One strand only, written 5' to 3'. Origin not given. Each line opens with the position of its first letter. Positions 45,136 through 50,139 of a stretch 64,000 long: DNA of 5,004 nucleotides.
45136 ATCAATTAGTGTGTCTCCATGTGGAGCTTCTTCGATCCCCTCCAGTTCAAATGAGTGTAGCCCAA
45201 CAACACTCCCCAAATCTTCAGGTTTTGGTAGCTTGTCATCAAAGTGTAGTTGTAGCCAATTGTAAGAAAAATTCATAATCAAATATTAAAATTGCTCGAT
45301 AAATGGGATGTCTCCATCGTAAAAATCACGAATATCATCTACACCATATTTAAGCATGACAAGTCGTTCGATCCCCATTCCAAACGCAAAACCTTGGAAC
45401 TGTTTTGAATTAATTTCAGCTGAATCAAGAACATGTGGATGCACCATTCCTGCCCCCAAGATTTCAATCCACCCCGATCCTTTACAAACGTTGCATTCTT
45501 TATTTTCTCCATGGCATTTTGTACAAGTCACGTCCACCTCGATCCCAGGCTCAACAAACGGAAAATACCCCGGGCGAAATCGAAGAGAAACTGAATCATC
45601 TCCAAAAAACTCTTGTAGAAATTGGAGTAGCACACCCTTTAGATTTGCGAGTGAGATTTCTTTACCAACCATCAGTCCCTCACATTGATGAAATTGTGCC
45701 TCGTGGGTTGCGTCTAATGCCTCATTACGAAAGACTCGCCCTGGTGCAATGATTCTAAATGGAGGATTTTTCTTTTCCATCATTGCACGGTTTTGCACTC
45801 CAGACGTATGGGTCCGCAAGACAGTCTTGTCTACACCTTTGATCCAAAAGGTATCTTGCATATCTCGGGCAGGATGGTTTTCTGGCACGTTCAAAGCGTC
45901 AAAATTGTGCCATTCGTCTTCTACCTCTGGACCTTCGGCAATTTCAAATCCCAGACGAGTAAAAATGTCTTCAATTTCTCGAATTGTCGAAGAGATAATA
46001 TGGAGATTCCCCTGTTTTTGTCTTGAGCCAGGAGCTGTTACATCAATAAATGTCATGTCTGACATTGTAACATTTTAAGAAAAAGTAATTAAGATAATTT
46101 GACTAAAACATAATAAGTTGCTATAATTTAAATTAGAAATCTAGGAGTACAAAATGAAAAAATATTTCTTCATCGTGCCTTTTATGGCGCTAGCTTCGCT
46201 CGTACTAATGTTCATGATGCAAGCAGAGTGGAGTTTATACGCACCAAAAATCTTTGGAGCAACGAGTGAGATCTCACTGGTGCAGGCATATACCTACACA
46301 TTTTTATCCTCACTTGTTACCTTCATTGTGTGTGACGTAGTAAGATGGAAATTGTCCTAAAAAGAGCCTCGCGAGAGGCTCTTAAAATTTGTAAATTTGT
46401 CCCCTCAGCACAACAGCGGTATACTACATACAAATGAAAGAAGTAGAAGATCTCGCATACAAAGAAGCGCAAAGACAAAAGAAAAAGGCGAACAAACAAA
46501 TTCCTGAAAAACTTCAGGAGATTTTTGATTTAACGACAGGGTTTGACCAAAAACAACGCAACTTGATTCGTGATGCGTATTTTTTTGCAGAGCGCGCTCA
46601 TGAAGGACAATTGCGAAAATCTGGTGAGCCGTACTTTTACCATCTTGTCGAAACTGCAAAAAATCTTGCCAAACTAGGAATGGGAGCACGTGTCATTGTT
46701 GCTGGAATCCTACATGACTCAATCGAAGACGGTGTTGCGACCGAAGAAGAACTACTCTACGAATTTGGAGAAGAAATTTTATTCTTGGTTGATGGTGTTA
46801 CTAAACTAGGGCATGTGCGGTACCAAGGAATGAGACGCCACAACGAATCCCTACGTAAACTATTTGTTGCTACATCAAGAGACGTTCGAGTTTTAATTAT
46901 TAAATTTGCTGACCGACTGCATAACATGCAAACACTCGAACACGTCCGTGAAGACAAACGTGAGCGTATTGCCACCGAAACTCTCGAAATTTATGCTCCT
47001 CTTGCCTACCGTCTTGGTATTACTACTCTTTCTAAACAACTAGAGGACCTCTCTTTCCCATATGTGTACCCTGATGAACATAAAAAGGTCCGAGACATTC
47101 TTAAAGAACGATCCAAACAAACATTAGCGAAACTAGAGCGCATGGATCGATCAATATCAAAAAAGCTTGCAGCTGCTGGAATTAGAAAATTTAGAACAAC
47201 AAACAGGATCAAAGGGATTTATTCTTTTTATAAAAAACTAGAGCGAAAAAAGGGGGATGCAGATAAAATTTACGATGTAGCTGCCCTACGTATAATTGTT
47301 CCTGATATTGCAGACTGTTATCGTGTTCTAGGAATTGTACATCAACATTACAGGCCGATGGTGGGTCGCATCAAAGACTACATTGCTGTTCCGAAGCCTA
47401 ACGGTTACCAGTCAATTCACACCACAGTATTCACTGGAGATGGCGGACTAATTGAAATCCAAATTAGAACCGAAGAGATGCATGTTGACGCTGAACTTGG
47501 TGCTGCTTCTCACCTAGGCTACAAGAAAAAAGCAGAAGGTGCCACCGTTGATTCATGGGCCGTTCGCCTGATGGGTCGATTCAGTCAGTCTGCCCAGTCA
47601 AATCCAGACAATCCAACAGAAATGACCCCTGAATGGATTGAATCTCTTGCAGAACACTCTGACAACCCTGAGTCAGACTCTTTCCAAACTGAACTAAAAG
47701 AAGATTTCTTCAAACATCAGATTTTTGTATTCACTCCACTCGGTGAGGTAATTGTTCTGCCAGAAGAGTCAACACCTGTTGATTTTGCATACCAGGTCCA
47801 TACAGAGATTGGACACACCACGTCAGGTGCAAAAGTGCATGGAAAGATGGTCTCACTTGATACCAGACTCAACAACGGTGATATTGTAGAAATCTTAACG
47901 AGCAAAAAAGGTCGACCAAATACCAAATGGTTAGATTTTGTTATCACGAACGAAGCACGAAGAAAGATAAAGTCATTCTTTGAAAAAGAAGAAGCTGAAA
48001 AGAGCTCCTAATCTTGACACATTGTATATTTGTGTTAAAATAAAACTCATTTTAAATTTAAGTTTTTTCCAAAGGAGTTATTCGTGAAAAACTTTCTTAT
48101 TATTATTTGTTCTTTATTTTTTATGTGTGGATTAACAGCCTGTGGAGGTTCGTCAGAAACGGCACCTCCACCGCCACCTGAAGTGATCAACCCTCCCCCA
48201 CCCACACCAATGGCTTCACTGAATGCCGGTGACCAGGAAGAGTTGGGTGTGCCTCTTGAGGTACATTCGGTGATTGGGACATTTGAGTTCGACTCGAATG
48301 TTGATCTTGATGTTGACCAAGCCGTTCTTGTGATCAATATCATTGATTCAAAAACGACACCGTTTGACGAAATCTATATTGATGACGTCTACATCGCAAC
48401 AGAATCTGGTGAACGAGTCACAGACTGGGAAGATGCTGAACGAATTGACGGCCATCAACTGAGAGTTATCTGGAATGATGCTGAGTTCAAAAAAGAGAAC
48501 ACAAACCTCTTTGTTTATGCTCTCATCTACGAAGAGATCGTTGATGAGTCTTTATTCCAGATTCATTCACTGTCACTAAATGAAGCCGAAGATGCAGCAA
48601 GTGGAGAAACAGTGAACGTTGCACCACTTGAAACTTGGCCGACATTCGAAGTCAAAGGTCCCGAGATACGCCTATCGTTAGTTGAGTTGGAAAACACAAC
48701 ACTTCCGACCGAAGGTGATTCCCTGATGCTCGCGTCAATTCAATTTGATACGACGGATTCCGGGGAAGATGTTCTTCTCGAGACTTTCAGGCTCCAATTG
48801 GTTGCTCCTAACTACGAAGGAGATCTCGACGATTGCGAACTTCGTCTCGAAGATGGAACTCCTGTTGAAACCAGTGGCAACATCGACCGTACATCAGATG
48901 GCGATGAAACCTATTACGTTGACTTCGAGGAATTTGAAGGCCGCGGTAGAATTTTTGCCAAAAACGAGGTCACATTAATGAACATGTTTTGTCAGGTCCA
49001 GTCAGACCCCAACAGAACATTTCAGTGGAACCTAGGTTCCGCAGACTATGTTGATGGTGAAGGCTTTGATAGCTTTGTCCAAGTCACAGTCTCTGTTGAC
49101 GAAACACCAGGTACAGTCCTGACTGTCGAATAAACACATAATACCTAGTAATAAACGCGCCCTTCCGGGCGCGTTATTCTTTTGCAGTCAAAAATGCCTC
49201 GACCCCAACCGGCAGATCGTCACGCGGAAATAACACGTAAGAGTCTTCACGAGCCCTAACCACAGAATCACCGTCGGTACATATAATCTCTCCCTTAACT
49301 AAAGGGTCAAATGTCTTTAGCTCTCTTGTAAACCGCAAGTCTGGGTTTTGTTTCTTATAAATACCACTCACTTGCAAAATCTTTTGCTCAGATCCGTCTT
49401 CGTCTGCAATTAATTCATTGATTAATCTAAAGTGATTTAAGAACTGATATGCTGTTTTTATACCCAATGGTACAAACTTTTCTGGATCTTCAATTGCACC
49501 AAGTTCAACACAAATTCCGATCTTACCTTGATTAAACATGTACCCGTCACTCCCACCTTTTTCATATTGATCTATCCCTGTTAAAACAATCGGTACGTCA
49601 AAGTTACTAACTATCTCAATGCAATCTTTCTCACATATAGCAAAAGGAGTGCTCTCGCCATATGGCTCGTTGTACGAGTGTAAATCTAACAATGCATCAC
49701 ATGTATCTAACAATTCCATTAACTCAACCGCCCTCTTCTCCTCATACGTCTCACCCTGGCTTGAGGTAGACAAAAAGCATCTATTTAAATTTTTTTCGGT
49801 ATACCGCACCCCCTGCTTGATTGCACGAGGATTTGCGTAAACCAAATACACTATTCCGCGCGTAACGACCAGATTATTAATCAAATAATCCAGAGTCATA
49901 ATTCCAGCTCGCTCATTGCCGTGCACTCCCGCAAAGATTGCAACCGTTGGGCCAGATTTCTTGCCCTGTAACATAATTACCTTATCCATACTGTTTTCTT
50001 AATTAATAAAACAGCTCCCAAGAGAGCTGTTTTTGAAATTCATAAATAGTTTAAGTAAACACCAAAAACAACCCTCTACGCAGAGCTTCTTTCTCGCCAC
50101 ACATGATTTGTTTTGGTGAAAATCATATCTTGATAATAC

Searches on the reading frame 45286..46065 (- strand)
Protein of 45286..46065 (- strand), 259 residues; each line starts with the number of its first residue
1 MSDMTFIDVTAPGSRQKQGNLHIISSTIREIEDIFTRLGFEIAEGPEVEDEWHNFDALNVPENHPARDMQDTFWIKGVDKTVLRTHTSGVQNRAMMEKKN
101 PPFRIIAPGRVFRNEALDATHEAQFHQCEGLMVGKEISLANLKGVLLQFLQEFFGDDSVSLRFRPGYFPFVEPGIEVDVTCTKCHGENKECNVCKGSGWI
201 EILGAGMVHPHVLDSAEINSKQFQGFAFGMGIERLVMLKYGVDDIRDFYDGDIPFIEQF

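Call 47: search_protein_families(library=pfam, proteins=[window:45286-46065:-], max_evalue=0.001)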
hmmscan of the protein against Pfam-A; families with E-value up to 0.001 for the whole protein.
window:45286-46065:- (259 aa): 2 families
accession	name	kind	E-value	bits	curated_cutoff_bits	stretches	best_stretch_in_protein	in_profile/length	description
PF01409.25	tRNA-synt_2d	-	9.2e-103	343.4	19.8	1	7-259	2-246/246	tRNA synthetases class II core domain (F)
PF00152.25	tRNA-synt_2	-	4e-05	23.3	25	0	109-130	98-119/308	tRNA synthetases class II (D, K and N)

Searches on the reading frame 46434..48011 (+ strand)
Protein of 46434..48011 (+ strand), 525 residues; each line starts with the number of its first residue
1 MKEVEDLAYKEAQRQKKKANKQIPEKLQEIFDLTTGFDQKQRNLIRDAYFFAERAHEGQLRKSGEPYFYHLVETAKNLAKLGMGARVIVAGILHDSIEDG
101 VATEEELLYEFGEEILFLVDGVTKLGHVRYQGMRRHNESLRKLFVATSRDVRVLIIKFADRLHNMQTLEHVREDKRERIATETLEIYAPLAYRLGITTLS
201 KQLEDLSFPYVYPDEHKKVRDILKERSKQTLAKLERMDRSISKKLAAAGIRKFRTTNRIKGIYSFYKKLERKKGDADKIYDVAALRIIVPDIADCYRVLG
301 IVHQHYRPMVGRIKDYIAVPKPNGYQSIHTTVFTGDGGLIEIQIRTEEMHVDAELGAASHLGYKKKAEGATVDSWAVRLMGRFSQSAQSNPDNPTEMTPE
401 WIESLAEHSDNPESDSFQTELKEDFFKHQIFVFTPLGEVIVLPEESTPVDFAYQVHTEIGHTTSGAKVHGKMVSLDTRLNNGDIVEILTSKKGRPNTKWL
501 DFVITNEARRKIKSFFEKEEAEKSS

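Call 8: search_protein_families(library=pfam, proteins=[window:46434-48011:+], max_evalue=0.001)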
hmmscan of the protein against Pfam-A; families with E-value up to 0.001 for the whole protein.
window:46434-48011:+ (525 aa): 4 families
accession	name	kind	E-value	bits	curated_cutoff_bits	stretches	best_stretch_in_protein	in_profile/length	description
PF13328.12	HD_4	-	1.6e-41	142.1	27.2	1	48-196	1-155/156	HD domain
PF04607.23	RelA_SpoT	-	3.1e-37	127.7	27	1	258-367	2-112/113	Region found in RelA / SpoT proteins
PF02824.27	TGS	-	4.2e-21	75.2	22.2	1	430-489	1-60/60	TGS domain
PF01966.28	HD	-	1.9e-08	35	22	1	67-165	1-116/116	HD domain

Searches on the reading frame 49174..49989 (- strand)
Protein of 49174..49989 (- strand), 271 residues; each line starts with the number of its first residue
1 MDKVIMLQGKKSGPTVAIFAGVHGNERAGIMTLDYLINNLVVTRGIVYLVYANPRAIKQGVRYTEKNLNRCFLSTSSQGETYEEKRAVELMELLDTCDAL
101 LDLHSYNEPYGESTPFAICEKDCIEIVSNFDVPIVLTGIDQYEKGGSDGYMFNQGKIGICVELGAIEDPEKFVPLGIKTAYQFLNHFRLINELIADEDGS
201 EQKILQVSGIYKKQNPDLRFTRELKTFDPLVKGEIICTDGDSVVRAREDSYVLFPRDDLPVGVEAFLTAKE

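Call 47: search_protein_families(library=pfam, proteins=[window:49174-49989:-], max_evalue=0.001)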
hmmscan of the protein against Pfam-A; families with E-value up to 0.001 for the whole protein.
window:49174-49989:- (271 aa): 1 family
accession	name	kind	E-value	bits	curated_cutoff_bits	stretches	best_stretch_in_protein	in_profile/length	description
PF24827.1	AstE_AspA_cat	-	1.6e-26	93.5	25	1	13-166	2-170/192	Succinylglutamate desuccinylase/Aspartoacylase catalytic domain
